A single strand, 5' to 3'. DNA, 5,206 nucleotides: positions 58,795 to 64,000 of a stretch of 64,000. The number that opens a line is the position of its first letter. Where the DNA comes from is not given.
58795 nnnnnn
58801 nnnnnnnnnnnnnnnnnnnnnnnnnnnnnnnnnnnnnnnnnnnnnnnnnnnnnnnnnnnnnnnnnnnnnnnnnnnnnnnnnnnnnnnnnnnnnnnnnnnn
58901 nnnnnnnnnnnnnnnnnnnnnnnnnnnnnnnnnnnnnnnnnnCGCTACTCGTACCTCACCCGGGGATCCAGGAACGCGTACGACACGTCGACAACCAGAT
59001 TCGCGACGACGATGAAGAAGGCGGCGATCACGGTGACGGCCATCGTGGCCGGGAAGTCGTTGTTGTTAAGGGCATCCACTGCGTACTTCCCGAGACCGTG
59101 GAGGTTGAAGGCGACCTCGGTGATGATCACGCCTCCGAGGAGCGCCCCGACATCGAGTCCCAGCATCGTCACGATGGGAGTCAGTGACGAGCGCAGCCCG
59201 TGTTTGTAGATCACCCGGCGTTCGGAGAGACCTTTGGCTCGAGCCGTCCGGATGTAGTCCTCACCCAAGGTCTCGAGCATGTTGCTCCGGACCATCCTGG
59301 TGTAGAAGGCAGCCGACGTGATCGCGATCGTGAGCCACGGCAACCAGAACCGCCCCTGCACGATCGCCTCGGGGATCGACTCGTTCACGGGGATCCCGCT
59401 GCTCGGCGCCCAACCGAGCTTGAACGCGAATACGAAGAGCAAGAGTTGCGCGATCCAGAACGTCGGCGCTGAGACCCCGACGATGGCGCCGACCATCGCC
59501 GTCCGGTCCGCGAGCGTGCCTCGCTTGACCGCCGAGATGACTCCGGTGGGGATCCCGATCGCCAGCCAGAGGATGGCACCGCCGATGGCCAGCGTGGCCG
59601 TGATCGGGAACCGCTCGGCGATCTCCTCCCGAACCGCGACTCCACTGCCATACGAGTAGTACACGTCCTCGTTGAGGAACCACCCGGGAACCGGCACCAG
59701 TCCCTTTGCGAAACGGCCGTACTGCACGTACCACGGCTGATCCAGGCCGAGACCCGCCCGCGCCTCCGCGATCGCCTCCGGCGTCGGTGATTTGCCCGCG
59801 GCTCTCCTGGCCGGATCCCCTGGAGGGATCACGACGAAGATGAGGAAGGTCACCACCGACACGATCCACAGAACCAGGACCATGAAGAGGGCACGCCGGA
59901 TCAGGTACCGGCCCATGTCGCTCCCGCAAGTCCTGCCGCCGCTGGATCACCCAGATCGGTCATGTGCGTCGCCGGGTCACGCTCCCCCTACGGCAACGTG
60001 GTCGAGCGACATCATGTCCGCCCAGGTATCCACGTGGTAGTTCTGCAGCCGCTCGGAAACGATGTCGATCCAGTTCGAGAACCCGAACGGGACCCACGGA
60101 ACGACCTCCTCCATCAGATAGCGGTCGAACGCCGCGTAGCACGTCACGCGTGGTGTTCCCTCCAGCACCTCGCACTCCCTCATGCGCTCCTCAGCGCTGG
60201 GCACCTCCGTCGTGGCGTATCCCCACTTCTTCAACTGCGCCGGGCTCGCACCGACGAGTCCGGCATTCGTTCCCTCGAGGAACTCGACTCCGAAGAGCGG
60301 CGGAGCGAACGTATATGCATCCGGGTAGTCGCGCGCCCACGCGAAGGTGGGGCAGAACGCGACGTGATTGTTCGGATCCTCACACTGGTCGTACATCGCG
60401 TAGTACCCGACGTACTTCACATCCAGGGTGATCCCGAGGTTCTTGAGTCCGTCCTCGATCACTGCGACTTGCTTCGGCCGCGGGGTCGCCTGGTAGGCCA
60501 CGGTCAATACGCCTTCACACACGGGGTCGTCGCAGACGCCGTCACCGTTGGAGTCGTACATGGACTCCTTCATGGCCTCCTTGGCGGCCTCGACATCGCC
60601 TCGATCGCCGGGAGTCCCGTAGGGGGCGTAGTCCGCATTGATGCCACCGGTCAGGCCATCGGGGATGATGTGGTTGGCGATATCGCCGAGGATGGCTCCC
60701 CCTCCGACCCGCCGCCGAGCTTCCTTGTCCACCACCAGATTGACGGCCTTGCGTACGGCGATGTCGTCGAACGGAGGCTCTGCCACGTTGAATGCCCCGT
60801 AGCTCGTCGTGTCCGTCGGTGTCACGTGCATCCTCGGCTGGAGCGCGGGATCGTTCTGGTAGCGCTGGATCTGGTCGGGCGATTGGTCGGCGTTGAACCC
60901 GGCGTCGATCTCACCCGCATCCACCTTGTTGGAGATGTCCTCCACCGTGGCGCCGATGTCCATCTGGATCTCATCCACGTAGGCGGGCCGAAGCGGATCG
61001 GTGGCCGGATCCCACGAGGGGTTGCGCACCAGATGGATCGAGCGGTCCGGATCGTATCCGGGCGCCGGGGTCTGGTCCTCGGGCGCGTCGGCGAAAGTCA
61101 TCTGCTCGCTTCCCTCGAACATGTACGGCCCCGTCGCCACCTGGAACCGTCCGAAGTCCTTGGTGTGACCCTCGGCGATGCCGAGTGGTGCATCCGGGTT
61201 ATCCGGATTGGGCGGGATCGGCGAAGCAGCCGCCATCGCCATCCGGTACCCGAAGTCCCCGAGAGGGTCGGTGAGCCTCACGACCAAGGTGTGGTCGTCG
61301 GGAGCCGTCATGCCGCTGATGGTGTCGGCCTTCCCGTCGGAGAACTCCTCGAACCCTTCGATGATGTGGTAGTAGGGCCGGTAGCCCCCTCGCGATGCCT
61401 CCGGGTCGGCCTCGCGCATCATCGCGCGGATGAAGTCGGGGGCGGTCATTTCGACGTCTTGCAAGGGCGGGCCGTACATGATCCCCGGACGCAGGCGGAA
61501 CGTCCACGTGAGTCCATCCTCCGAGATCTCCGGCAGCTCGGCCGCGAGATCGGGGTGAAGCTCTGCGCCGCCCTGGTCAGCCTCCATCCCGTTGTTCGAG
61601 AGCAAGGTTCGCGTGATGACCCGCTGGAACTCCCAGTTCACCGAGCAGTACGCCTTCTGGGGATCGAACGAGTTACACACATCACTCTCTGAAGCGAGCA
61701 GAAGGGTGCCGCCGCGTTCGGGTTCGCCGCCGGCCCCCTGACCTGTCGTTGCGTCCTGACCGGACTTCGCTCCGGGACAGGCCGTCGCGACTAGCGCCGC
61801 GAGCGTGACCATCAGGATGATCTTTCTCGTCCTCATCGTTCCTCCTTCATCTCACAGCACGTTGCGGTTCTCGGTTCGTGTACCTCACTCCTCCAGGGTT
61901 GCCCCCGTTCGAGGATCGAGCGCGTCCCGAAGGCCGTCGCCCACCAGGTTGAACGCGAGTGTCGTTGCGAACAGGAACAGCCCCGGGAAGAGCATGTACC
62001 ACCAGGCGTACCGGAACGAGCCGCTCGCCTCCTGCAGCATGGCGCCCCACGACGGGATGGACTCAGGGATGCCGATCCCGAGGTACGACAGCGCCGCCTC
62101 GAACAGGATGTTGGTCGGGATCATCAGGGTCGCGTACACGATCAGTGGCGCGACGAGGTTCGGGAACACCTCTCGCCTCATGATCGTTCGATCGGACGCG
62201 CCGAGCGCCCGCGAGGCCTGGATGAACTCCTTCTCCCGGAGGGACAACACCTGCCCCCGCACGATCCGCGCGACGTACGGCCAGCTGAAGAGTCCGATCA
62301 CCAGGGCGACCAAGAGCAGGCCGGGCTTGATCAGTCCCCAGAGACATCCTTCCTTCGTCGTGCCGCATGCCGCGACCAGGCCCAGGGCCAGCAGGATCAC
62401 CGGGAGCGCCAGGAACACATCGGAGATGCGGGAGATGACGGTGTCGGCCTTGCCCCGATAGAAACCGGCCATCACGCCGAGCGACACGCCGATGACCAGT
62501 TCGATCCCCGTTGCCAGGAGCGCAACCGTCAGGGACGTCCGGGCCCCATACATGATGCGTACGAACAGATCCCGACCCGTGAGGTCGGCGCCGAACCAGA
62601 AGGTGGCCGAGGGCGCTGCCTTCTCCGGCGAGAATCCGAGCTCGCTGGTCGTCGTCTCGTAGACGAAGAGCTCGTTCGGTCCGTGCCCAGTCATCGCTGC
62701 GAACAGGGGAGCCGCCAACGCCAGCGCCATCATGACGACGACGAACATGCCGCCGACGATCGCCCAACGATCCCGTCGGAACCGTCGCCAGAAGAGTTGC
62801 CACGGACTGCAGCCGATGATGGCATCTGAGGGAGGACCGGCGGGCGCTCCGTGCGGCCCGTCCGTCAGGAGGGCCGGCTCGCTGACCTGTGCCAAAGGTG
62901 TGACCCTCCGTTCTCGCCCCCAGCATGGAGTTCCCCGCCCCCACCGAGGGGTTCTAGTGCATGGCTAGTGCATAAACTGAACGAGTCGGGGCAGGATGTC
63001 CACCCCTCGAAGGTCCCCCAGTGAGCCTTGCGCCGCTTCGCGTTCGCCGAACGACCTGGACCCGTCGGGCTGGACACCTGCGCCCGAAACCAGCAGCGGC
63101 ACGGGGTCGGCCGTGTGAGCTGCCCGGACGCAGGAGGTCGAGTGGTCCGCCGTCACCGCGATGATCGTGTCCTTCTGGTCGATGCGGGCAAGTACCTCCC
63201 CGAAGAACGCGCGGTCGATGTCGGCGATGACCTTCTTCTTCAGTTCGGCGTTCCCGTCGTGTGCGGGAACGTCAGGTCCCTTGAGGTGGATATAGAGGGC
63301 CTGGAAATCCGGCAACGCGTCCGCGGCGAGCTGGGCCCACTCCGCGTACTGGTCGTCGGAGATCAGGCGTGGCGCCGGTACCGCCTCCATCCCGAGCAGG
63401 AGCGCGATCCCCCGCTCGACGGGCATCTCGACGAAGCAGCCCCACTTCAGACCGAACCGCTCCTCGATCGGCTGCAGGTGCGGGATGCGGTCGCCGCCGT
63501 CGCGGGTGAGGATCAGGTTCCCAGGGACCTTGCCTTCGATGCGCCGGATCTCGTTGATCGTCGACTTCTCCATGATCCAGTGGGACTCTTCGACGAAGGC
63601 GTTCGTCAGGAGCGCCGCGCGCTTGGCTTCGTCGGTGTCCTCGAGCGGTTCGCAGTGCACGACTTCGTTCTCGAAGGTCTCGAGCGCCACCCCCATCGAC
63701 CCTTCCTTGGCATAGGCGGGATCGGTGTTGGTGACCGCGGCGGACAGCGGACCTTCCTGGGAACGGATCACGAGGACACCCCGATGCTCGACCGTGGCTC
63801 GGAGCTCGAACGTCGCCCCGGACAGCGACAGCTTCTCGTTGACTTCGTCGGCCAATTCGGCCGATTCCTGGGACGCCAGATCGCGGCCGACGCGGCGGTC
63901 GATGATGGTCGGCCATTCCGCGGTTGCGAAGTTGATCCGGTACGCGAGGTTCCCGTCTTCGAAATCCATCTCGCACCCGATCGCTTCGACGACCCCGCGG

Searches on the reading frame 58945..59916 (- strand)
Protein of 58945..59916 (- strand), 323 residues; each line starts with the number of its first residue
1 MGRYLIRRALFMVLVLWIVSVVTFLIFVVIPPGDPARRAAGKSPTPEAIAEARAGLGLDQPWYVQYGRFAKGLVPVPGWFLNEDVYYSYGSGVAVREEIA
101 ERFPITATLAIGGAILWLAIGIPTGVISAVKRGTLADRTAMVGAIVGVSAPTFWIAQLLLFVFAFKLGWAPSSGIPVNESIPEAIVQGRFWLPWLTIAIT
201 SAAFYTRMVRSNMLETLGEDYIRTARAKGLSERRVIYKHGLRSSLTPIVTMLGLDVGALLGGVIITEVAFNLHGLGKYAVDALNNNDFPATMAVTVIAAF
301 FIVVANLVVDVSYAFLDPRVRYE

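Call 9: search_protein_families(library=pfam, proteins=[window:58945-59916:-])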
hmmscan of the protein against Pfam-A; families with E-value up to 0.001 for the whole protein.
window:58945-59916:- (323 aa): 2 families
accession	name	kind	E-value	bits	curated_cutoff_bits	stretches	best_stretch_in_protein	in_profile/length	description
PF00528.27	BPD_transp_1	-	4.4e-41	141.1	26.4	1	121-321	1-183/184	Binding-protein-dependent transport system inner membrane component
PF19300.4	BPD_transp_1_N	-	5.9e-19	68.8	23.8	1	1-110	1-114/114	Binding-prot-dependent transport system membrane comp, N-term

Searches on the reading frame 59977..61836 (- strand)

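Call 9: search_protein_families(library=pfam, proteins=[window:59977-61836:-])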
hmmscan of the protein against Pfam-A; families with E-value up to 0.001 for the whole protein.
window:59977-61836:- (619 aa): 1 family
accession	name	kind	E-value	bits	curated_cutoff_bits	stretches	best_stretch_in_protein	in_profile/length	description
PF00496.27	SBP_bac_5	-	4.9e-47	161.2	32.4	1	92-516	1-362/368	Bacterial extracellular solute-binding proteins, family 5 Middle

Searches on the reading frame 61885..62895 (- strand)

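Call 9: search_protein_families(library=pfam, proteins=[window:61885-62895:-])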
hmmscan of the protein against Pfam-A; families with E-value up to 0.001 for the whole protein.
window:61885-62895:- (336 aa): 2 families
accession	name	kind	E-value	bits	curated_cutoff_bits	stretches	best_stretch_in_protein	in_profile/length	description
PF00528.27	BPD_transp_1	-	2.7e-31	109.1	26.4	1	136-330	1-182/184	Binding-protein-dependent transport system inner membrane component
PF12911.12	OppC_N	-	1.6e-12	47.5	23.9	1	30-66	1-37/53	N-terminal TM domain of oligopeptide transport permease C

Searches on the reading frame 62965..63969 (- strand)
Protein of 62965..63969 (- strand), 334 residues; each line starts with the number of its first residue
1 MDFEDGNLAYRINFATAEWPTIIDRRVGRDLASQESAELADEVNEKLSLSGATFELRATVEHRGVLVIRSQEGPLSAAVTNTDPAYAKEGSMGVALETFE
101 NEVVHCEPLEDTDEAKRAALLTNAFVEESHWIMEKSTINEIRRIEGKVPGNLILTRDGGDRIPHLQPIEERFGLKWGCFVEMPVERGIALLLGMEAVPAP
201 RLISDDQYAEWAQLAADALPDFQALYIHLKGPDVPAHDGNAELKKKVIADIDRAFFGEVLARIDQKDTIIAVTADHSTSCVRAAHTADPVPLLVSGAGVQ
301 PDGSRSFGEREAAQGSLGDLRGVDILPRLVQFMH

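Call 9: search_protein_families(library=pfam, proteins=[window:62965-63969:-])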
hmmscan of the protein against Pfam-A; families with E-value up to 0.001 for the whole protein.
window:62965-63969:- (334 aa): 2 families
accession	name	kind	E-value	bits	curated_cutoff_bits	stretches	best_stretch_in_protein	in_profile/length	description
PF01676.23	Metalloenzyme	-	4.5e-22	79.2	24.3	1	200-324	118-244/252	Metalloenzyme superfamily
PF10143.14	PhosphMutase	-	4.1e-19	69.5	21.5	1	2-139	50-170/170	2,3-bisphosphoglycerate-independent phosphoglycerate mutase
